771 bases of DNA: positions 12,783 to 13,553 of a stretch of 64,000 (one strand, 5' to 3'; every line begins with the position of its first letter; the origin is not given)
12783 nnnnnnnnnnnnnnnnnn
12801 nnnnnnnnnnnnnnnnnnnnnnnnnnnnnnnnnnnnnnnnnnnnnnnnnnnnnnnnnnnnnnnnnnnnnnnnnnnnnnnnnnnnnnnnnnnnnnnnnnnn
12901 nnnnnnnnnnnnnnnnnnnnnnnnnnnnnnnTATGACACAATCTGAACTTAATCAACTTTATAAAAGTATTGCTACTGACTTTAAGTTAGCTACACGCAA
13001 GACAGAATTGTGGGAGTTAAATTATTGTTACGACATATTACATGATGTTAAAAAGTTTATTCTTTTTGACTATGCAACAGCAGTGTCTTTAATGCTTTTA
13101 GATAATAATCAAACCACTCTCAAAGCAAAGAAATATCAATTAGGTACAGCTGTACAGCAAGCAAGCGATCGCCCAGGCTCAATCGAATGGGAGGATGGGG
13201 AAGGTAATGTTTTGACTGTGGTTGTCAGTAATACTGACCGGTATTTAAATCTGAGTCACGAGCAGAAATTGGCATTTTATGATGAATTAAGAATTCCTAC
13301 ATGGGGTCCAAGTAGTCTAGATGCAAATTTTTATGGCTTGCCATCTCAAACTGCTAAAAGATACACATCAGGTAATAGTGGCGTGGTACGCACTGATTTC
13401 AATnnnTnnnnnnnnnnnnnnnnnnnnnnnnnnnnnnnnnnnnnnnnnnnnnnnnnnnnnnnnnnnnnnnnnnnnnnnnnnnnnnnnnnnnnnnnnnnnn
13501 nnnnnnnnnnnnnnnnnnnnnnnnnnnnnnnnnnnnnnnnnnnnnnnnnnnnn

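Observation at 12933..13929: Orphan 157-aa protein translationally coupled between the NTase and a sensor-less 2-TM protein: candidate new signal receptor or adaptor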

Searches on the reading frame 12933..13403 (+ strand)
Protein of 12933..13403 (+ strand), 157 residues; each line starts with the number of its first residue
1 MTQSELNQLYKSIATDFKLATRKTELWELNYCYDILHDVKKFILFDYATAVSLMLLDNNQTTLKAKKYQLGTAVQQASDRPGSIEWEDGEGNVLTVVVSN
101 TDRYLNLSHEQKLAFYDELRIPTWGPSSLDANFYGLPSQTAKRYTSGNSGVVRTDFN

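Call 3: search_protein_families(library=pfam, proteins=[window:12933-13403:+], max_evalue=1)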
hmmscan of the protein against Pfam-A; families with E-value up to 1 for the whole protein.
window:12933-13403:+ (157 aa): 1 family
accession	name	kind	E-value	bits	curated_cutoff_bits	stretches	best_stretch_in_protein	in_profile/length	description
PF18138.6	bacHORMA_1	-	1.7e-17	64.2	35.6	1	2-157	12-169/169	Bacterial HORMA domain family 1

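Call 4: search_protein_families(library=padloc, proteins=[window:12933-13403:+], max_evalue=1)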
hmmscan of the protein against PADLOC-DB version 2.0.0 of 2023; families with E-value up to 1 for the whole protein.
window:12933-13403:+ (157 aa): 2 families
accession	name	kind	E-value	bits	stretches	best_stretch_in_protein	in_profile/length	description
PDLC00879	HORMA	-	1.3e-21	75.1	1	8-155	18-167/169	HORMA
PDLC00886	HORMA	-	7.2e-17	59.8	1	2-157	12-163/164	HORMA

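Call 6: search_protein_families(library=ncbifam, proteins=[window:12933-13403:+], max_evalue=1)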
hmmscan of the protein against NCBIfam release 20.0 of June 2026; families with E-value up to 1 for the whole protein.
window:12933-13403:+ (157 aa): 0 families

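Call 7: search_solved_structures(query=window:12933-13403:+, max_evalue=10, show_alignments=2)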
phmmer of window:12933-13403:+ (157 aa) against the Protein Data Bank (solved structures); distinct sequences matched with E-value up to 10: 0.

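Call 10: find_homologous_proteins(query=window:12933-13403:+, max_evalue=0.001)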
Query window:12933-13403:+ (157 aa): 18 proteins with E <= 0.001 among 29 candidates.
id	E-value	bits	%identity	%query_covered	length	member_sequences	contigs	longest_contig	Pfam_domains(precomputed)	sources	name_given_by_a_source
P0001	7.0e-100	349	100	100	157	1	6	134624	PF18138.7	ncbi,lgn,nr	ncbi:hypothetical protein H6787_02730 [Candidatus Nomurabacteria bacterium]|nr:hypothetical protein 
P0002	3.9e-72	259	75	100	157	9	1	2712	PF18138.7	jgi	jgi:hypothetical protein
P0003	1.0e-63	232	66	100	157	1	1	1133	PF18138.7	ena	-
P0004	1.2e-58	215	61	100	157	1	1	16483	PF18138.7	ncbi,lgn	-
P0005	2.4e-58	214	60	100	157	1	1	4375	PF18138.7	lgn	-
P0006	3.9e-49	184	56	100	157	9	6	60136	PF18138.7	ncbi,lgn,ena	-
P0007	3.2e-48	181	54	100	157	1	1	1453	PF18138.7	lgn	-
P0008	2.9e-45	172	51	100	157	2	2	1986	PF18138.7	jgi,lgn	jgi:hypothetical protein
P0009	1.2e-44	170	52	100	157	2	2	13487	PF18138.7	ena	-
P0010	3.5e-44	168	54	100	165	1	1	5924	PF18138.7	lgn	-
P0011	1.5e-43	166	49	100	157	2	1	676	PF18138.7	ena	-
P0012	7.0e-43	164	51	100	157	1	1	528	PF18138.7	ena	-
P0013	1.6e-40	156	49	100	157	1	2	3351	PF18138.7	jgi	-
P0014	7.8e-40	154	48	100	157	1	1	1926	PF18138.7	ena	-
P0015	5.0e-39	152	48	100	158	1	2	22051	PF18138.7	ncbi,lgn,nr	ncbi:MAG: hypothetical protein PHR47_02590 [Candidatus Pacebacteria bacterium]|nr:hypothetical prote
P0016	8.9e-38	147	49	100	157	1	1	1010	PF18138.7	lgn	-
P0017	2.1e-37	146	48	100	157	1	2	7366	PF18138.7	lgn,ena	-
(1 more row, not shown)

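Call 11: search_dna_similar(query=window:12933-13403:+, collection=phages, mode=protein, max_evalue=0.001)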
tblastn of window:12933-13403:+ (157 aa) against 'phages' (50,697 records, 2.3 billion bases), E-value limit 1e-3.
No match.

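Call 12: find_encoding_contigs(protein=P0006, flank=6000, max_places=3)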
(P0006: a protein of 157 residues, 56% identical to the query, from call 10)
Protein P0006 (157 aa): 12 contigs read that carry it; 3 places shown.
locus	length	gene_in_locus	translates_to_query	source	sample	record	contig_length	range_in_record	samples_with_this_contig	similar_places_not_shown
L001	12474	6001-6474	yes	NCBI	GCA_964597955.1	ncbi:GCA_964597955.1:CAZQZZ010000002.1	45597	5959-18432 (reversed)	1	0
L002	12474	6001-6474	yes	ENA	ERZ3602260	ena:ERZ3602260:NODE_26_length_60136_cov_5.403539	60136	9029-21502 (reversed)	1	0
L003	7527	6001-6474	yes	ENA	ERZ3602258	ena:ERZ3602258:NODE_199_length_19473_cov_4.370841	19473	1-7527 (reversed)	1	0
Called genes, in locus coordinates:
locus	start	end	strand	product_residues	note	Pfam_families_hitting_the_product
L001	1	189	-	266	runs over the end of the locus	-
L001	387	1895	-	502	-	PF00270:DEAD (weak)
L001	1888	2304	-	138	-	-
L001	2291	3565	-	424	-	PF01555:N6_N4_Mtase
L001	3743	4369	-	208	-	-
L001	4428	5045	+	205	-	PF00717:Peptidase_S24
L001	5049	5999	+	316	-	PF18144:SMODS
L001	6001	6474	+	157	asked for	PF18138:bacHORMA_1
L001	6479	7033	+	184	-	-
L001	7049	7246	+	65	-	-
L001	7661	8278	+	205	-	-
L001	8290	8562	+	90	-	PF09954:DUF2188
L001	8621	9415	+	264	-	PF08713:DNA_alkylation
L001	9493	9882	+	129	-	PF02452:PemK_toxin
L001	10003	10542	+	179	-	PF00293:NUDIX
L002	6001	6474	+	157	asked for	PF18138:bacHORMA_1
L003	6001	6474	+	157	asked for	PF18138:bacHORMA_1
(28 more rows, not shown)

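Call 13: find_encoding_contigs(protein=P0004, flank=6000, max_places=2)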
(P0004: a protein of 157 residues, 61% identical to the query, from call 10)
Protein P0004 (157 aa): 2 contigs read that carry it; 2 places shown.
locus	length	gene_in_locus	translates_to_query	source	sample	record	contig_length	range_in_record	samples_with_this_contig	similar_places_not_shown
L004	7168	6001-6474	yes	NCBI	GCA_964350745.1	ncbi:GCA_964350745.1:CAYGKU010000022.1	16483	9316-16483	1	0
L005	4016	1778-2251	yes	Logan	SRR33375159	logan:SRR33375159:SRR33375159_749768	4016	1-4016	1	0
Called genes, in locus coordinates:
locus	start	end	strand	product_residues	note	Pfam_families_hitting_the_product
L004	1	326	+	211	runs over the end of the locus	-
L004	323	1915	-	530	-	-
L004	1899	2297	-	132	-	PF13022:HTH_Tnp_1_2 (weak)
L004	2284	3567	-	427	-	PF01555:N6_N4_Mtase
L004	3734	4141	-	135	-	-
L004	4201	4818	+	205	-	PF01726:LexA_DNA_bind (weak), PF00717:Peptidase_S24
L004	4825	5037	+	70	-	-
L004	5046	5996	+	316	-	PF18144:SMODS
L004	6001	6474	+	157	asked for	PF18138:bacHORMA_1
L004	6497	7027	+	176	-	-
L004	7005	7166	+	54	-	?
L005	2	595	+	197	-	?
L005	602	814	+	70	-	-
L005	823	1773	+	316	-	PF18144:SMODS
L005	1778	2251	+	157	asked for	PF18138:bacHORMA_1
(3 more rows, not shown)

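Call 14: find_encoding_contigs(protein=P0015, flank=6000, max_places=2)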
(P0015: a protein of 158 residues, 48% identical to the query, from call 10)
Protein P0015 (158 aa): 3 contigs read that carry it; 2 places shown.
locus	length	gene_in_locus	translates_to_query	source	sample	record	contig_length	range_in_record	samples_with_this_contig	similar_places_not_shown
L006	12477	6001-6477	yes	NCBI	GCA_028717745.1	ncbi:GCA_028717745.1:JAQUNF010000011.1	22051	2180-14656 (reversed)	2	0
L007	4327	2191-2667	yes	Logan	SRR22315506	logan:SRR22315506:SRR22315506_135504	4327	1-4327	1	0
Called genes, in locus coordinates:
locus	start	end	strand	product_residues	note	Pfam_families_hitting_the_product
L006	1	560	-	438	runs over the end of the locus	PF00239:Resolvase, PF07508:Recombinase, PF13408:Zn_ribbon_recom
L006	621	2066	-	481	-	-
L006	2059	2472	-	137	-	-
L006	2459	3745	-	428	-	PF01555:N6_N4_Mtase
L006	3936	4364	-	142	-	-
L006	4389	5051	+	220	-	PF01726:LexA_DNA_bind (weak), PF00717:Peptidase_S24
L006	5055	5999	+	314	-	PF18144:SMODS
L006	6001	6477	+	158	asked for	PF18138:bacHORMA_1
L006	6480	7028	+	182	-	-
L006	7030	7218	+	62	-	-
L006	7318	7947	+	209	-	-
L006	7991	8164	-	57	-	-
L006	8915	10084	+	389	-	PF04055:Radical_SAM, PF13353:Fer4_12 (weak), PF13186:SPASM (faint)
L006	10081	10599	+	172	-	-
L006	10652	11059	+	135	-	PF00293:NUDIX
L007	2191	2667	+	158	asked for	PF18138:bacHORMA_1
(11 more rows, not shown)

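Call 27: find_related_loci(query=A1, collection=genome_contigs, flank=8000)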
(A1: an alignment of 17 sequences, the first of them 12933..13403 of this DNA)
Query A1 (157 aa) in genome_contigs; peptide patterns used: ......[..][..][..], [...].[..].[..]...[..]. (x = any residue, [..] = any of these).
17 stretches matched a pattern; 6 encode a relative of the query (tblastn E <= 1e-3); 6 distinct loci.
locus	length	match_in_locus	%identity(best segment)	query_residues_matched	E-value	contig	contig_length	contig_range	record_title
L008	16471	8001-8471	75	1-157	1e-78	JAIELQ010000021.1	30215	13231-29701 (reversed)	MAG: Patescibacteria group bacterium isolate co.spades.CONCOCT.1kb_083 c_000000000117, whole genome shotgun sequence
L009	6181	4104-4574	74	1-157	4e-78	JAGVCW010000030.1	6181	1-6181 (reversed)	MAG: Candidatus Paceibacterota bacterium isolate WC_11 c_000000010847, whole genome shotgun sequence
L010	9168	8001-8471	61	1-157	1e-66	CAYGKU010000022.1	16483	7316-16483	MAG TPA_asm: uncultured Candidatus Saccharibacteria bacterium isolate ERP116193_co2_378 genome assembly, contig: NODE_84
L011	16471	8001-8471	50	1-157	1e-52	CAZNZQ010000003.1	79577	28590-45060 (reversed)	MAG TPA_asm: uncultured Candidatus Saccharibacteria bacterium isolate SRP285395_co1_102 genome assembly, contig: NODE_32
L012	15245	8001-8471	53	1-157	2e-50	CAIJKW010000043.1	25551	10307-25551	uncultured bacterium isolate MJ-time_bin-4611 genome assembly, contig: bin-4611:43/57, whole genome shotgun sequence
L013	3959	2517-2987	48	1-157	8e-47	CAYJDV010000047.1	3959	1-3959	MAG TPA_asm: uncultured Candidatus Saccharibacteria bacterium isolate ERP123247_co1_29 genome assembly, contig: NODE_166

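Call 33: predict_structure(alignment_id=A1)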
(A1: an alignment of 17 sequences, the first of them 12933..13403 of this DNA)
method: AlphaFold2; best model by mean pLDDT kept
length: 157 residues; sequences in the alignment: 17
mean_pLDDT: 89.7   pTM: 0.86
mean pLDDT of the five models: 89.7, 88.9, 87.5, 79.2, 68.2
residues with pLDDT >= 90: 99; 70-90: 52; 50-70: 6; < 50: 0
segments of 3 or more residues with pLDDT < 50: none
pLDDT, mean of each block of 10 residues (from residue 1): 82 93 94 97 94 94 93 73 83 95 96 95 88 83 85 91
secondary structure, 60 per line:
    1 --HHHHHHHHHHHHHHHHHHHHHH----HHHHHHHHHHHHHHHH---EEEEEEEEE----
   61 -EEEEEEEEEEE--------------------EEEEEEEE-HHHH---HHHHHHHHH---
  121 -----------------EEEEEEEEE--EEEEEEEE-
elements in order: H3-24 H29-44 E48-56 E62-72 E93-100 H102-105 H109-117 E138-146 E149-156

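Call 35: search_solved_structures(query=A1, max_evalue=10, show_alignments=2)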
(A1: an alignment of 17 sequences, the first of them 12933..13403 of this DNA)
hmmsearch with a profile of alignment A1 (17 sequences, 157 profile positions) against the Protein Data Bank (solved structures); distinct sequences matched with E-value up to 10: 5.
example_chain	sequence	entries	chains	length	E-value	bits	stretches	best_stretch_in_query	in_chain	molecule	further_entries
5lb7_A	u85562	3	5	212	0.029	17.4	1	15-50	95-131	Katanin p80 WD40 repeat-containing subunit B1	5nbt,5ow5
6gzc_A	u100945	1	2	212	0.055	16.5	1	15-50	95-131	Katanin p80 WD40 repeat-containing subunit B1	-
6sga_Fb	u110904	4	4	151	0.7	12.9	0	102-143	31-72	mt-SAF31 | Complex 1 protein (LYR family)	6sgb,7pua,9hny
1xls_E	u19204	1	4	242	1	12.4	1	8-112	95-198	Orphan nuclear receptor NR1I3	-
1xnx_A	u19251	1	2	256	1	12.4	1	8-112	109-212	constitutive androstane receptor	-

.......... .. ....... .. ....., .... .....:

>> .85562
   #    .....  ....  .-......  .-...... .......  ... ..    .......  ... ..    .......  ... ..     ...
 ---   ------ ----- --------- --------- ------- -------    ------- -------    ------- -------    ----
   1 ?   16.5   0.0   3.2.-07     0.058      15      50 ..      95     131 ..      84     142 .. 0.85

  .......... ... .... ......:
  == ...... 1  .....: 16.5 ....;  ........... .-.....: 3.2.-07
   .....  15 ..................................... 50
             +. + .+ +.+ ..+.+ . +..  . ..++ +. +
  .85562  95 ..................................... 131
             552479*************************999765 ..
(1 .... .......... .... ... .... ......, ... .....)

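Call 38: fold_search(model_id=the predicted structure, library=pdb)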
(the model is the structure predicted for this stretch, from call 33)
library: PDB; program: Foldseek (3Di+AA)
matches with E <= 10: 464; with E <= 0.001: 53
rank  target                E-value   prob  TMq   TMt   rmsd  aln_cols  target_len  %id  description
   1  6p8v_H                2.4e-09  1.00  0.79  0.74   2.8       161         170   18  Structure of E. coli MS115-1 HORMA:CdnC:Trip13 complex (released 2019-12-25)
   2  6u7b_B                3.9e-09  1.00  0.80  0.72   3.0       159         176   19  Structure of E. coli MS115-1 CdnC:HORMA-deltaN complex (released 2019-12-25)
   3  6u7b_D                8.8e-09  1.00  0.80  0.73   2.9       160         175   19  Structure of E. coli MS115-1 CdnC:HORMA-deltaN complex (released 2019-12-25)
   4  6m7b_A                1.6e-06  1.00  0.62  0.50   6.7       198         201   11  Structure of REV7-R124A complexed with SHLD3(37-73) (released 2021-01-27)
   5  6m7a_A                5.5e-06  1.00  0.63  0.51   6.4       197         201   12  Structure of REV7-R124A complexed with SHLD3(28-73) (released 2021-01-27)
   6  4ext_C                5.5e-06  1.00  0.59  0.49   6.0       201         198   10  Structure of polymerase-interacting domain of human Rev1 in complex with translesional synthesis polymerase zeta (released 2013-05-08)
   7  5o8k_A                6.2e-06  1.00  0.66  0.53   7.8       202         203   11  Crystal structure of mammalian Rev7 in complex with Rev3 1875-1895 (released 2018-06-27)
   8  3abe_C                6.6e-06  1.00  0.66  0.55   5.4       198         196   11  Structure of human REV7 in complex with a human REV3 fragment in a tetragonal crystal (released 2010-02-16)
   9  6wwa_A                7.0e-06  1.00  0.63  0.53   6.5       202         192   10  Crystal structure of human SHLD2-SHLD3-REV7 complex (released 2021-03-03)
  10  6ve5_A                7.5e-06  1.00  0.61  0.49   6.7       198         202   11  X-ray structure of human REV7 in complex with Shieldin3 (residues 41-74) (released 2021-01-13)
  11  4gk0_A                8.4e-06  1.00  0.61  0.51   5.4       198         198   12  Crystal structure of human Rev3-Rev7-Rev1 complex (released 2013-03-13)
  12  6m7a_B                9.6e-06  1.00  0.64  0.52   6.5       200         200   12  Structure of REV7-R124A complexed with SHLD3(28-73) (released 2021-01-27)
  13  6ekm_A                1.0e-05  1.00  0.62  0.51   5.8       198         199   12  Crystal structure of mammalian Rev7 in complex with human Rev3 second binding site (released 2018-10-10)
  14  6k07_A                1.8e-05  1.00  0.56  0.46   6.6       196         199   11  Crystal structure of REV7(R124A) in complex with a Shieldin3 fragment (released 2019-12-11)
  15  3abd_B                2.0e-05  1.00  0.59  0.49   6.3       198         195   11  Structure of human REV7 in complex with a human REV3 fragment in a monoclinic crystal (released 2010-02-16)
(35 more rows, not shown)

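Call 39: find_homologous_proteins(query=A1, max_evalue=0.001)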
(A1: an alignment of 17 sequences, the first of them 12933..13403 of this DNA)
Query A1 (17 sequences) (157 aa, profile of the alignment): 34 proteins with E <= 0.001 among 660 candidates.
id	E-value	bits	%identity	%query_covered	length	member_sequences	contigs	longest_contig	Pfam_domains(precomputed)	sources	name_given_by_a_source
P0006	4.6e-79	282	56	100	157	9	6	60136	PF18138.7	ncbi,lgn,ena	-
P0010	1.2e-76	274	54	100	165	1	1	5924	PF18138.7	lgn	-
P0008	1.9e-75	270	51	100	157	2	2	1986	PF18138.7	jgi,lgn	jgi:hypothetical protein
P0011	1.7e-74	267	49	100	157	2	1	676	PF18138.7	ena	-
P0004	1.9e-74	267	61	100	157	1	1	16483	PF18138.7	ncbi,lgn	-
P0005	3.1e-74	266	60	100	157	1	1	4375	PF18138.7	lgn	-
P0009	1.1e-73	264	52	100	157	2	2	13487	PF18138.7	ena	-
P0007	1.1e-73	264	54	100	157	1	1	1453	PF18138.7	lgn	-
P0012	6.2e-73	262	51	100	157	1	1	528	PF18138.7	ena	-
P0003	6.4e-73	262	66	100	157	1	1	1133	PF18138.7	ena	-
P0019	1.7e-72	260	56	100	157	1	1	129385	PF18138.7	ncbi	-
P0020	1.0e-71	258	52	100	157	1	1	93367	PF18138.7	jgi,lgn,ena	-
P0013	3.5e-71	256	49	100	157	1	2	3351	PF18138.7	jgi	-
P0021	4.2e-71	256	52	100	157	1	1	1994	PF18138.7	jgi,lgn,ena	-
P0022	1.1e-70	254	53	100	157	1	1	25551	PF18138.7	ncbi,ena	-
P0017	1.2e-70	254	48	100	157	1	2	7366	PF18138.7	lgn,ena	-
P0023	1.6e-70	254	49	100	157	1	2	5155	PF18138.7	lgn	-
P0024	1.6e-70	254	50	100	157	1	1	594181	PF18138.7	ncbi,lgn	-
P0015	4.8e-70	252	48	100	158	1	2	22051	PF18138.7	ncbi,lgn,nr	ncbi:MAG: hypothetical protein PHR47_02590 [Candidatus Pacebacteria bacterium]|nr:hypothetical prote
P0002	5.1e-70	252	75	100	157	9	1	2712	PF18138.7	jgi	jgi:hypothetical protein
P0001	1.7e-69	251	100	100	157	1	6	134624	PF18138.7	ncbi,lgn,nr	ncbi:hypothetical protein H6787_02730 [Candidatus Nomurabacteria bacterium]|nr:hypothetical protein 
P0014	2.9e-69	250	48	100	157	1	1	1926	PF18138.7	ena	-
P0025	5.0e-69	249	48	100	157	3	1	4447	PF18138.7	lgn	-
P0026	3.3e-68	246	52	100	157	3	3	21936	PF18138.7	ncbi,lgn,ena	-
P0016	3.7e-68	246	49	100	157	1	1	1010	PF18138.7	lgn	-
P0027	4.2e-67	243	48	100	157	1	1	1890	PF18138.7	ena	-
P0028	1.6e-65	238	46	100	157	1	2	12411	PF18138.7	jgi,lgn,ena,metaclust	metaclust:\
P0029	1.7e-64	234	48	100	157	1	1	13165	PF18138.7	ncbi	-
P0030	4.8e-62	226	45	100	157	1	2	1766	PF18138.7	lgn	-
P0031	2.9e-61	224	44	100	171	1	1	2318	PF18138.7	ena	-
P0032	7.8e-55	203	48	99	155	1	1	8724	PF18138.7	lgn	-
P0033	2.0e-54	202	44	99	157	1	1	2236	PF18138.7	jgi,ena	jgi:hypothetical protein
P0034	1.7e-48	182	38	99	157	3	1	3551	PF18138.7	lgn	-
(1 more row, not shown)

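Call 41: find_encoding_contigs(protein=P0034, flank=6000, max_places=2)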
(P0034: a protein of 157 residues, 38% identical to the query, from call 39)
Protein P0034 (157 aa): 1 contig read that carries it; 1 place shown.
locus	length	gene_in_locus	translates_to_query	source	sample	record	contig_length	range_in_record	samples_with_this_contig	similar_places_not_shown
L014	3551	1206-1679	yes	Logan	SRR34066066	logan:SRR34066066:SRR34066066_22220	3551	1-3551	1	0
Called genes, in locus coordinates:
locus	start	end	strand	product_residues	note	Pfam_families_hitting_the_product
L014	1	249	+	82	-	?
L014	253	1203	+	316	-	PF18144:SMODS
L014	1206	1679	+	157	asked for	PF18138:bacHORMA_1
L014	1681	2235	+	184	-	-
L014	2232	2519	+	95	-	-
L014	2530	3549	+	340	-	?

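Call 42: find_encoding_contigs(protein=P0032, flank=6000, max_places=2)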
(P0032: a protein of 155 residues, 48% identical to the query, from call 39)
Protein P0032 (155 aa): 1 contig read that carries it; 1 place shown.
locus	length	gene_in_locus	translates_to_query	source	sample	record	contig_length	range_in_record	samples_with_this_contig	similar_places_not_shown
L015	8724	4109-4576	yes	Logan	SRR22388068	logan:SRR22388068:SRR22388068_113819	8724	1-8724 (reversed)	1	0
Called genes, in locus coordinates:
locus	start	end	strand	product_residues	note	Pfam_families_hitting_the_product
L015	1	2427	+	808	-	?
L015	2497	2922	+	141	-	-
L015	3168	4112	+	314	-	PF18144:SMODS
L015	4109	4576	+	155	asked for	PF18138:bacHORMA_1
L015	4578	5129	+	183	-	-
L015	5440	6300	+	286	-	PF01471:PG_binding_1 (weak), PF04203:Sortase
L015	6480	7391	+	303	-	-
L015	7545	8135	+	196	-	-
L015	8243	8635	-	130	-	-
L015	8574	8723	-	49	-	?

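Call 43: find_encoding_contigs(protein=P0024, flank=10000, max_places=1)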
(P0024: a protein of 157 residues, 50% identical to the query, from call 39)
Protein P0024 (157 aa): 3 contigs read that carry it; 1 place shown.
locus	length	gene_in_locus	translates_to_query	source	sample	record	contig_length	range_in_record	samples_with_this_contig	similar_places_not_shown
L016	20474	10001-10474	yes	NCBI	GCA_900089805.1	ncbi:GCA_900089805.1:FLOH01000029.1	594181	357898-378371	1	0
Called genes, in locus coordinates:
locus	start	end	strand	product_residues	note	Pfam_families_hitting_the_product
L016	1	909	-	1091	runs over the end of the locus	PF04851:ResIII (faint), PF13091:PLDc_2, PF00270:DEAD (faint), PF00176:SNF2-rel_dom, PF00271:Helicase_C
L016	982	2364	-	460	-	PF00239:Resolvase, PF07508:Recombinase, PF13408:Zn_ribbon_recom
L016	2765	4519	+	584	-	PF03235:GmrSD_N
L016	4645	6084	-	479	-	PF17289:Terminase_6C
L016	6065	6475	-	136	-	-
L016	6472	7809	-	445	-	PF02195:ParB_N, PF01555:N6_N4_Mtase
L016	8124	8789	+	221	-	PF01726:LexA_DNA_bind, PF00717:Peptidase_S24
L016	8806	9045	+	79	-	PF09954:DUF2188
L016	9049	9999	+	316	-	PF18144:SMODS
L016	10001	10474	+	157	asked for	PF18138:bacHORMA_1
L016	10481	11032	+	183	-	-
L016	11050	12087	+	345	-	-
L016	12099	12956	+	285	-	-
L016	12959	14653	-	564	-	PF00239:Resolvase, PF07508:Recombinase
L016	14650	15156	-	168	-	-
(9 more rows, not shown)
